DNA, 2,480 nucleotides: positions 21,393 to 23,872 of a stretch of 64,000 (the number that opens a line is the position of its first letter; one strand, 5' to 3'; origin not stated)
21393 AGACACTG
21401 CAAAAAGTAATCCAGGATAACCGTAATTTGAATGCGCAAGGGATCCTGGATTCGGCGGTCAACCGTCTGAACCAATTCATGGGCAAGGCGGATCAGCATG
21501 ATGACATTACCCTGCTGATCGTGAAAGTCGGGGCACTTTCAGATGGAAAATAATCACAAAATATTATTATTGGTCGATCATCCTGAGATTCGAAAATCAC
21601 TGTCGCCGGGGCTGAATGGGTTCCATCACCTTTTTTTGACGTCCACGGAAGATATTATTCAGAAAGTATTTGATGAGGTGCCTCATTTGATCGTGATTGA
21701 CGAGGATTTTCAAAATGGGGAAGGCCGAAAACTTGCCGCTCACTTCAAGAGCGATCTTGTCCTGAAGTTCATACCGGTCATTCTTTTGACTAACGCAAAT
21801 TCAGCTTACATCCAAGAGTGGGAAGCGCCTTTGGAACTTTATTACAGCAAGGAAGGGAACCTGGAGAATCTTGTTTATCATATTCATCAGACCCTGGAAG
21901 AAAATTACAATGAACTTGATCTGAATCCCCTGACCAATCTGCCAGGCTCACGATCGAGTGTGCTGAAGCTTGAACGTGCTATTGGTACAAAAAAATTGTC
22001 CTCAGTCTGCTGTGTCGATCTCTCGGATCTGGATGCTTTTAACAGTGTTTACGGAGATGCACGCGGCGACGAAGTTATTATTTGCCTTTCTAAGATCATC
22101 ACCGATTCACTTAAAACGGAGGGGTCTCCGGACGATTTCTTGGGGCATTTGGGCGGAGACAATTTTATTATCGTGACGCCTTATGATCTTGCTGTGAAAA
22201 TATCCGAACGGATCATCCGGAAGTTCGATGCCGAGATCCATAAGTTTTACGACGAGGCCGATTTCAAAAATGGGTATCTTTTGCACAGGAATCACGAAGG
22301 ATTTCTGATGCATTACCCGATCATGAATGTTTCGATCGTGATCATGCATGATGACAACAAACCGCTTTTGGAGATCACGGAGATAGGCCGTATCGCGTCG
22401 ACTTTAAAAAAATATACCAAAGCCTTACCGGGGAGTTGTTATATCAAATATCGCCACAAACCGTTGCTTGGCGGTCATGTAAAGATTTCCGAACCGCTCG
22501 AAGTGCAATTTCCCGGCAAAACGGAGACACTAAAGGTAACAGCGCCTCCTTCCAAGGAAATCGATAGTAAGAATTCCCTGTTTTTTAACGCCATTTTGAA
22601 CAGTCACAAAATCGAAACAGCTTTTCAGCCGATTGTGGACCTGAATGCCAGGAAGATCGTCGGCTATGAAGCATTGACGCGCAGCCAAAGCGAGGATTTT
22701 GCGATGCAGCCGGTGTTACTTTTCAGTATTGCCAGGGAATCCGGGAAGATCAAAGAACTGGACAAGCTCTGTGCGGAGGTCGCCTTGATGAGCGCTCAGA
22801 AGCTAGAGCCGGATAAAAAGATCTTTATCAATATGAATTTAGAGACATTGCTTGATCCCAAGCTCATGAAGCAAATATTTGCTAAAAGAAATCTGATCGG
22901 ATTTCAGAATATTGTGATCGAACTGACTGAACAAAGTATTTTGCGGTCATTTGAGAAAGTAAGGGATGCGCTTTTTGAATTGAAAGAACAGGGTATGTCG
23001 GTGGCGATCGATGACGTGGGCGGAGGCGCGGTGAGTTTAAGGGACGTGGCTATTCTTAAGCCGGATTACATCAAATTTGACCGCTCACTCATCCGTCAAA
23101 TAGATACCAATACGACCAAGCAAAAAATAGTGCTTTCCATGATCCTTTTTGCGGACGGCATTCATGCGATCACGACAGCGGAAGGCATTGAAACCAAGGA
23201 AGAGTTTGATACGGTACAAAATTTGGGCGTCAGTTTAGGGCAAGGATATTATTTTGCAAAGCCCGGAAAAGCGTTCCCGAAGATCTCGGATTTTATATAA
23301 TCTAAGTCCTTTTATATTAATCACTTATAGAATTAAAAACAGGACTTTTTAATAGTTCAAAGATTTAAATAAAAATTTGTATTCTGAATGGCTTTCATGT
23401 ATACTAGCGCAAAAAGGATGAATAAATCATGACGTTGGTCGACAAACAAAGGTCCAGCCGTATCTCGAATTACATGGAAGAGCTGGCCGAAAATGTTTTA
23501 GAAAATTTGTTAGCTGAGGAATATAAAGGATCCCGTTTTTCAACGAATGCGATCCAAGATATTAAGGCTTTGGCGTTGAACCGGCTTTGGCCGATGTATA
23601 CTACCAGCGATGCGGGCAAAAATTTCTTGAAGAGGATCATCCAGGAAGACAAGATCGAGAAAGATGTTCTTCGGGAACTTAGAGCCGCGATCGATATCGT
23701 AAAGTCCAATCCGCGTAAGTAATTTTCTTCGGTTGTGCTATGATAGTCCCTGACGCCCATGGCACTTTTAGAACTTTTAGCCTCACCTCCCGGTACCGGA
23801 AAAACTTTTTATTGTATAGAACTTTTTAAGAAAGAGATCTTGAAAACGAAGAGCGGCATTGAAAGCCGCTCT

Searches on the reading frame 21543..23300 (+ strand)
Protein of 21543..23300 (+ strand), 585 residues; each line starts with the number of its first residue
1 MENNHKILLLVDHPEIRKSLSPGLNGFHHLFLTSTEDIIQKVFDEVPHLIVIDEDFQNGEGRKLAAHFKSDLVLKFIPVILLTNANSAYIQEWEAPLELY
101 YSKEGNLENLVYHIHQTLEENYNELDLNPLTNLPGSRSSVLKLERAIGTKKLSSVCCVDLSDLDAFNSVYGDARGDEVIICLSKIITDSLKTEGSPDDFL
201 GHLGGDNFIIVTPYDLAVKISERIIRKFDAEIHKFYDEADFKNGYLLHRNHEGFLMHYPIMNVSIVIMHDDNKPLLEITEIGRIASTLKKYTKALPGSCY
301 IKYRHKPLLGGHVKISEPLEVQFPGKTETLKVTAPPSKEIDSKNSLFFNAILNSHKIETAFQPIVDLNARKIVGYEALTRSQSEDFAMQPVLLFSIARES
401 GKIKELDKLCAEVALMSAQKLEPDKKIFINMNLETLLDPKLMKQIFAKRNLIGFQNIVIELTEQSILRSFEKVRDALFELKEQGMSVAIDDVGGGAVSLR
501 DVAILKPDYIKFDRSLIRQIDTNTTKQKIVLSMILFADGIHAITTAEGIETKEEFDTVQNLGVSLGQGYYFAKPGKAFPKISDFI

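Call 14: search_protein_families(library=pfam, proteins=[window:21543-23300:+], max_evalue=0.001)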
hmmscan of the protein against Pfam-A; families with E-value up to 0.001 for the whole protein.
window:21543-23300:+ (585 aa): 2 families
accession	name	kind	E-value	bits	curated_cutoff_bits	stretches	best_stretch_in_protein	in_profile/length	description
PF00563.25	EAL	-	3.2e-52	177.7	31.3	1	353-574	9-236/236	EAL domain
PF00990.26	GGDEF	-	1.1e-08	35.4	23.8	1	129-227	5-106/161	Diguanylate cyclase, GGDEF domain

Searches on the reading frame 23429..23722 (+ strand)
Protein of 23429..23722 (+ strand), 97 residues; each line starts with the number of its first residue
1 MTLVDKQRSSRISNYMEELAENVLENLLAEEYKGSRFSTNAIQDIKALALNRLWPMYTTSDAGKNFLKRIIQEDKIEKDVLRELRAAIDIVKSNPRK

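Call 48: search_protein_families(library=pfam, proteins=[window:23429-23722:+], max_evalue=0.0001)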
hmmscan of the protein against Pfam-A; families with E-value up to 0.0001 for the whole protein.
window:23429-23722:+ (97 aa): 1 family
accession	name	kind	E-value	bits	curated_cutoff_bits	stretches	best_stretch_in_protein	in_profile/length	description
PF10719.14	ComFB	-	3e-17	62.9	25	1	14-95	2-83/83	Late competence development protein ComFB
